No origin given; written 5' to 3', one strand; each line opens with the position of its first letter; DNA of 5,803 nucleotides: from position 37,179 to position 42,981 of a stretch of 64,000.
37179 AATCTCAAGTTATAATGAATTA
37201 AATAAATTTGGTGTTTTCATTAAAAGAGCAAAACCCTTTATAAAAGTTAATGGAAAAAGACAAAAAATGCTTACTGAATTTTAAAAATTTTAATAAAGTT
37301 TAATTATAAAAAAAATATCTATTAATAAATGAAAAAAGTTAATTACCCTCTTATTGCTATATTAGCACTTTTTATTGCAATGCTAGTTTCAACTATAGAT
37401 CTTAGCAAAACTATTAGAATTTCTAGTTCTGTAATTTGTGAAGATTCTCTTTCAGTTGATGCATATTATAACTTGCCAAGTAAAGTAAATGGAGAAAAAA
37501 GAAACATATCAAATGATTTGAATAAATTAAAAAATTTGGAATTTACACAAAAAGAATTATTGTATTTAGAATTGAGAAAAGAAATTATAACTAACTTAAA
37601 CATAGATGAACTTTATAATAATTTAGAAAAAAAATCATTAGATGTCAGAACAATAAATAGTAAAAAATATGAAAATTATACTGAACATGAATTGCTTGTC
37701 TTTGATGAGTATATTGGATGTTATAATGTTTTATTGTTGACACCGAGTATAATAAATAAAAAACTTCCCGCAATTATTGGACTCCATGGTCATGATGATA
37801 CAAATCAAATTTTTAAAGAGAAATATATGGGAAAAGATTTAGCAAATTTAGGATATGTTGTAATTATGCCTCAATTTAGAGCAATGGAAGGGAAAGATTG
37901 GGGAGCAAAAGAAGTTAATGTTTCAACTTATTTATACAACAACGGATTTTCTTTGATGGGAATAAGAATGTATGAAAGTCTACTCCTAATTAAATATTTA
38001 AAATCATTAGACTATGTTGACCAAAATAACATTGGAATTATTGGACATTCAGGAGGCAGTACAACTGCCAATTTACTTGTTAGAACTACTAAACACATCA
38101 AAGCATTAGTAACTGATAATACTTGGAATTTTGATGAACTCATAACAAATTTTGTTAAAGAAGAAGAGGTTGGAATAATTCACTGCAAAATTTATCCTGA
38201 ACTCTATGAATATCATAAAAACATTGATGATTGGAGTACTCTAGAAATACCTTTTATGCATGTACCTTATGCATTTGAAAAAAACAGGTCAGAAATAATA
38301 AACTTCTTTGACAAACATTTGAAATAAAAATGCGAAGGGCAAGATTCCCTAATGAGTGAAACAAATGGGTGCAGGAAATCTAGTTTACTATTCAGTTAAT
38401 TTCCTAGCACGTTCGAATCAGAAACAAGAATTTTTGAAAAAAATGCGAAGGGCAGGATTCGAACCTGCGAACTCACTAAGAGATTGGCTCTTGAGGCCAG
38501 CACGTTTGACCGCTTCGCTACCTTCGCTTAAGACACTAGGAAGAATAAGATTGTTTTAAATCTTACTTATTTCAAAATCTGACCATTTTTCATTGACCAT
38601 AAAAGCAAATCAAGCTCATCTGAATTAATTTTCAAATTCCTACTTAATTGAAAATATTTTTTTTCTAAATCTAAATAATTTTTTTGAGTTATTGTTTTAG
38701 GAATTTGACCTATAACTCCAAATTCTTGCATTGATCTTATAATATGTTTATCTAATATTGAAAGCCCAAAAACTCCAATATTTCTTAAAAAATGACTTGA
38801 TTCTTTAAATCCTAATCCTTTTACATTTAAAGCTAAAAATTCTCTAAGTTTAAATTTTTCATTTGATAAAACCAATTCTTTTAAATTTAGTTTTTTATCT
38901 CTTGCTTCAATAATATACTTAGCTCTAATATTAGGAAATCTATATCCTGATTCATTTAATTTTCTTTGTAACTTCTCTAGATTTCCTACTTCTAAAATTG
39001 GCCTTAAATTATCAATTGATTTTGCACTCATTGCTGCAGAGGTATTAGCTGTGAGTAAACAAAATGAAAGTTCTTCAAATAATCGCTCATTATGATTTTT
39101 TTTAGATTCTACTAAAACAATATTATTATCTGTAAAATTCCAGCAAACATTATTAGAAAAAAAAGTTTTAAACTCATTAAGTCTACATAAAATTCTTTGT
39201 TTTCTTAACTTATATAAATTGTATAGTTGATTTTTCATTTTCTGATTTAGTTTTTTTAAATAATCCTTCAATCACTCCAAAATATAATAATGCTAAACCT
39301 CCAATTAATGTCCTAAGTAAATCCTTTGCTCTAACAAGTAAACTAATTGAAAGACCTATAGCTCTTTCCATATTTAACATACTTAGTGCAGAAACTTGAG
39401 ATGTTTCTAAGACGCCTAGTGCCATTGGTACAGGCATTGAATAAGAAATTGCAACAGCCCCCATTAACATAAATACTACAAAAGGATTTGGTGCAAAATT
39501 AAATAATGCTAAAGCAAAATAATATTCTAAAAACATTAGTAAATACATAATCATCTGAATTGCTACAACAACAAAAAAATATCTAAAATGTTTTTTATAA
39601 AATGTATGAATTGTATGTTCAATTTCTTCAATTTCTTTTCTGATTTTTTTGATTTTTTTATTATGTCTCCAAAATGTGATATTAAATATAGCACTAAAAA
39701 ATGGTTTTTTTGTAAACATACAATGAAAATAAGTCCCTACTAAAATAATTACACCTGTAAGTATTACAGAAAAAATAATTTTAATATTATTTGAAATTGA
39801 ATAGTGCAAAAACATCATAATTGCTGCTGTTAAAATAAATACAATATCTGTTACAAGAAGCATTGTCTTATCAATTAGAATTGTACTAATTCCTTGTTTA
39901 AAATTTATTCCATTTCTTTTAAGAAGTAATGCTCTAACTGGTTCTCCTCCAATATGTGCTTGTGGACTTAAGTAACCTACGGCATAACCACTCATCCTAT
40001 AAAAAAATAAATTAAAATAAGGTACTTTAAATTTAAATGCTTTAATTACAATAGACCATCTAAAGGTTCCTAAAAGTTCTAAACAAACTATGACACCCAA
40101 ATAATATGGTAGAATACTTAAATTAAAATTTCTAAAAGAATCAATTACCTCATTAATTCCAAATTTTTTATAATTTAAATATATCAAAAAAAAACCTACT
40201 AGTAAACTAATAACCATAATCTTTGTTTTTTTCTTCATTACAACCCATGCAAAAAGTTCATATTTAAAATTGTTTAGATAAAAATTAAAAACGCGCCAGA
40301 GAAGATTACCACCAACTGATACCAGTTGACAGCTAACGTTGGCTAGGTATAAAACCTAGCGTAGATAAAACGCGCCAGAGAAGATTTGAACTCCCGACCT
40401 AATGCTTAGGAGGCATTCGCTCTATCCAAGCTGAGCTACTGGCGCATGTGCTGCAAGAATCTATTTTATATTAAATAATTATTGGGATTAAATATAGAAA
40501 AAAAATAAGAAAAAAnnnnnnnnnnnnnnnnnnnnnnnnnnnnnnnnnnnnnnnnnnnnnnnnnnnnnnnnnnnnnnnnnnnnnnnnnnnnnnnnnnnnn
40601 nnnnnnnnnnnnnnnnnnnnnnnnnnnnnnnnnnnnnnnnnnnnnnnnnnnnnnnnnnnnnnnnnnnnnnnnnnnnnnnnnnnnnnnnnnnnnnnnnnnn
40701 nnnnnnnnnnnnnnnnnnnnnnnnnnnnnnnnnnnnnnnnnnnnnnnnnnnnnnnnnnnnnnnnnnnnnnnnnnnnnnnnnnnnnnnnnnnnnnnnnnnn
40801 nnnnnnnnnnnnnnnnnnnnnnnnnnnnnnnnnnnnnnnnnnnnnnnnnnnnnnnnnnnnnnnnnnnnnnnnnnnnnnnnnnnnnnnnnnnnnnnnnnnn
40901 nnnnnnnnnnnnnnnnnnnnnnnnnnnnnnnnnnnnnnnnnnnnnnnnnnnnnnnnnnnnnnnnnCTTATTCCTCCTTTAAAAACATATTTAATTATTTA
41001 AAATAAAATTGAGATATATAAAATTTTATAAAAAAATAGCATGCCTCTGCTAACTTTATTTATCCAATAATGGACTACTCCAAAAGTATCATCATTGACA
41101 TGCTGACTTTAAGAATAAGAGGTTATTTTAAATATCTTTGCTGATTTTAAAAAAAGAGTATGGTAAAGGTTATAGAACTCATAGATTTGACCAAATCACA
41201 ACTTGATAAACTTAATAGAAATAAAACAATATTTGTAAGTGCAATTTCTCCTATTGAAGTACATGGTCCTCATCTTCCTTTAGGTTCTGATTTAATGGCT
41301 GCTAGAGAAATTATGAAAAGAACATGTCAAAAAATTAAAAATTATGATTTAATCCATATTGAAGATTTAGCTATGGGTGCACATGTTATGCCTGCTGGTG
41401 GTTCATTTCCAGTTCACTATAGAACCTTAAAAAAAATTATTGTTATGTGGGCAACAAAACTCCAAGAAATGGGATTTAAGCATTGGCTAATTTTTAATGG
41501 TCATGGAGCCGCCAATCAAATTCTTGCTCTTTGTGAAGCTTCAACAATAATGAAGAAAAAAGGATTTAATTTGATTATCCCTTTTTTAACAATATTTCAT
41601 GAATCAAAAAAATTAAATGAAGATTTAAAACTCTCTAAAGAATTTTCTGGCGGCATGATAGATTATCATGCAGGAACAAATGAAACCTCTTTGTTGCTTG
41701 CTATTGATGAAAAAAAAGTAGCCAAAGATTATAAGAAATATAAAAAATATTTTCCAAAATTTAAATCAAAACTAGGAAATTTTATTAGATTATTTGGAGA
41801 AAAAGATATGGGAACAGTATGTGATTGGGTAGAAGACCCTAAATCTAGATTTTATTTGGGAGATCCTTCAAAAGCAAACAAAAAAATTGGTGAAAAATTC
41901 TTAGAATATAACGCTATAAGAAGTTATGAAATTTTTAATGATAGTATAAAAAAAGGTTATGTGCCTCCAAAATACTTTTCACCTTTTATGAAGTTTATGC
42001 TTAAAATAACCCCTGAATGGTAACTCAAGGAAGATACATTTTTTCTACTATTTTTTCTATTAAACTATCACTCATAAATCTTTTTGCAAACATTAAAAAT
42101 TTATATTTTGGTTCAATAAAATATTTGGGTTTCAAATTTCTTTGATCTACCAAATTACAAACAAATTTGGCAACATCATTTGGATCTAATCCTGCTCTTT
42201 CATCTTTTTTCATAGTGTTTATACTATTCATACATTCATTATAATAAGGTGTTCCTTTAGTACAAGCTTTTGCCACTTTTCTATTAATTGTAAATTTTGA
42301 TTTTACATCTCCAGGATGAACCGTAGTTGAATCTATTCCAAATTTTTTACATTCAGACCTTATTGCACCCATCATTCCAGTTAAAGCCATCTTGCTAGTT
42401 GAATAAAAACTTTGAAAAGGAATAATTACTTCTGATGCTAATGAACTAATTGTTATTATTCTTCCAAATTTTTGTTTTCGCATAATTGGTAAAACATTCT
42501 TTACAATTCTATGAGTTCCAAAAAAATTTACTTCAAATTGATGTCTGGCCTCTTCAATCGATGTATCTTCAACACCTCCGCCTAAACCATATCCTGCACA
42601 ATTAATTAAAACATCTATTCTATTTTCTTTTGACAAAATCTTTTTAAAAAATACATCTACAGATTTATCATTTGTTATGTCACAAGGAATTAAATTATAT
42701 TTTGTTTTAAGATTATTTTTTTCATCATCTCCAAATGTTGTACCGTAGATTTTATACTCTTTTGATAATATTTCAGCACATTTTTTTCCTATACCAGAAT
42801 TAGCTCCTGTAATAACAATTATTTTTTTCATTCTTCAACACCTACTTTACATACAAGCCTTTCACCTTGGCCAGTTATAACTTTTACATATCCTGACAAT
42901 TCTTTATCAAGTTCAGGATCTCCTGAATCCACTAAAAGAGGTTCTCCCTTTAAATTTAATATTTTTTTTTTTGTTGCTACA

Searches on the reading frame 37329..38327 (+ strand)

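Call 11: search_protein_families(library=pfam, proteins=[window:37329-38327:+], max_evalue=0.001)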
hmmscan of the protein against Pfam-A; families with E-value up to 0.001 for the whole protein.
window:37329-38327:+ (332 aa): 3 families
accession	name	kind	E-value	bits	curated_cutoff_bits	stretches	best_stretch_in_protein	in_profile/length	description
PF08840.17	BAAT_C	-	3.1e-07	31.1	20.9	1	221-287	10-76/210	BAAT / Acyl-CoA thioester hydrolase C terminal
PF01738.24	DLH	-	9.4e-05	22.5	21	1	145-261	12-125/217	Dienelactone hydrolase family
PF00326.27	Peptidase_S9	-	0.00033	20.6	22.6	0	218-261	49-93/213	Prolyl oligopeptidase family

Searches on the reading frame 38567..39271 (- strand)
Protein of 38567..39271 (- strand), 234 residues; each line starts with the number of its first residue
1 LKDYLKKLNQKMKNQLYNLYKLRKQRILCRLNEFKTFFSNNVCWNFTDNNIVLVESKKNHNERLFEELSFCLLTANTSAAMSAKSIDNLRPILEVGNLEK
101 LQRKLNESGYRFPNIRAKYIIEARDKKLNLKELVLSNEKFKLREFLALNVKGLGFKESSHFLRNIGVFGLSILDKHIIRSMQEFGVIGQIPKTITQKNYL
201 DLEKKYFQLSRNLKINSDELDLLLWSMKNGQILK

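Call 23: search_protein_families(library=pfam, proteins=[window:38567-39271:-], max_evalue=0.001)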
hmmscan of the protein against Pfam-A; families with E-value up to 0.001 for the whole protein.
window:38567-39271:- (234 aa): 1 family
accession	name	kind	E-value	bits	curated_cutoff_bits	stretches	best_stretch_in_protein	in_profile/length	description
PF22175.2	Ogg-HhH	-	6e-53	179.4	27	1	57-214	13-172/173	8-oxoguanine DNA glycosylase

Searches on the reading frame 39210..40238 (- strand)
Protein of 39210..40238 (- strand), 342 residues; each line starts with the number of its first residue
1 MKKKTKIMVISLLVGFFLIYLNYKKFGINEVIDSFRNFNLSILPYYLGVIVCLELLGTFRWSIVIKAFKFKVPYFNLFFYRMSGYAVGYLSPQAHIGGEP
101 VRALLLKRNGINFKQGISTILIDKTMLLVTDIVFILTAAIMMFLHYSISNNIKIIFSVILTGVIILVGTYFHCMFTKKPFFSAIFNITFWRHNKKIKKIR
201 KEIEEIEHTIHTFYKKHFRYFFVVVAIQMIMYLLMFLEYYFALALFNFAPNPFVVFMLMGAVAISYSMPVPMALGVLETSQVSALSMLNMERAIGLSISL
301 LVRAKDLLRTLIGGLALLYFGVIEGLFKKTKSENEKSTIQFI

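Call 11: search_protein_families(library=pfam, proteins=[window:39210-40238:-], max_evalue=0.001)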
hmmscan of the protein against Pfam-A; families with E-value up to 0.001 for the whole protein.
window:39210-40238:- (342 aa): 1 family
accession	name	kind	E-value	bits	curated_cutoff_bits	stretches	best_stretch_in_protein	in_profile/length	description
PF03706.18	LPG_synthase_TM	-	2.7e-36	126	33.4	1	8-313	1-302/302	Lysylphosphatidylglycerol synthase TM region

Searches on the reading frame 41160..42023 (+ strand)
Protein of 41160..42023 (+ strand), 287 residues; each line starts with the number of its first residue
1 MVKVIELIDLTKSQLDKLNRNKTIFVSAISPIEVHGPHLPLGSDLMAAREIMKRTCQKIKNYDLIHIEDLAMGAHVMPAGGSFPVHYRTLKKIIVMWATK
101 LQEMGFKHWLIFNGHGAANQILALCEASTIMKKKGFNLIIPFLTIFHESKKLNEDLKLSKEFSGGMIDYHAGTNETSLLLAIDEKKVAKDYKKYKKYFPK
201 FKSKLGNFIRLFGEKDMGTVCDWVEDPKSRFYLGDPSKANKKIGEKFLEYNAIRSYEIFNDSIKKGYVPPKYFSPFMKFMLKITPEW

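Call 11: search_protein_families(library=pfam, proteins=[window:41160-42023:+], max_evalue=0.001)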
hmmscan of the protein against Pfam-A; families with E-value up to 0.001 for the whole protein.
window:41160-42023:+ (287 aa): 1 family
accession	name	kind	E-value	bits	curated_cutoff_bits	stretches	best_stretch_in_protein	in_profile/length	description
PF02633.19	Creatininase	-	4.1e-28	98.9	31.3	1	9-250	2-229/238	Creatinine amidohydrolase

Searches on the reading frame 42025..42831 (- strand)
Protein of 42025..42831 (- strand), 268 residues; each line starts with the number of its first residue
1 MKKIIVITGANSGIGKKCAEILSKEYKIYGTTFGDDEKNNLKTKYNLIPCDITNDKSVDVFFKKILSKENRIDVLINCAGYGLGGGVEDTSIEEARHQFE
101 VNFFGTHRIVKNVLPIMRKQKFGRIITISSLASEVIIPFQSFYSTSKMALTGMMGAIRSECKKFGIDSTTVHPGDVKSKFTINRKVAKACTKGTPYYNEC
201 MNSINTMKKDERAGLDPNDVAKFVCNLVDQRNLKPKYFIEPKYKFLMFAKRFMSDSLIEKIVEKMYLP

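Call 23: search_protein_families(library=pfam, proteins=[window:42025-42831:-], max_evalue=0.001)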
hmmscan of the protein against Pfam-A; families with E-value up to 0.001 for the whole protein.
window:42025-42831:- (268 aa): 4 families
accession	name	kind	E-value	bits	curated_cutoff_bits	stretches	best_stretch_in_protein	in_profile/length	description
PF00106.31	adh_short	-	1.9e-37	129.1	26.6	1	3-183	1-189/195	short chain dehydrogenase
PF13561.12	adh_short_C2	-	2.4e-30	106.3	27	1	9-228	1-217/236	Enoyl-(Acyl carrier protein) reductase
PF01370.27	Epimerase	-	2.4e-07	30.9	20.9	1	5-180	1-176/240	NAD dependent epimerase/dehydratase family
PF08659.16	KR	-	2e-06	28.3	22.6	1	6-159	4-165/180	KR domain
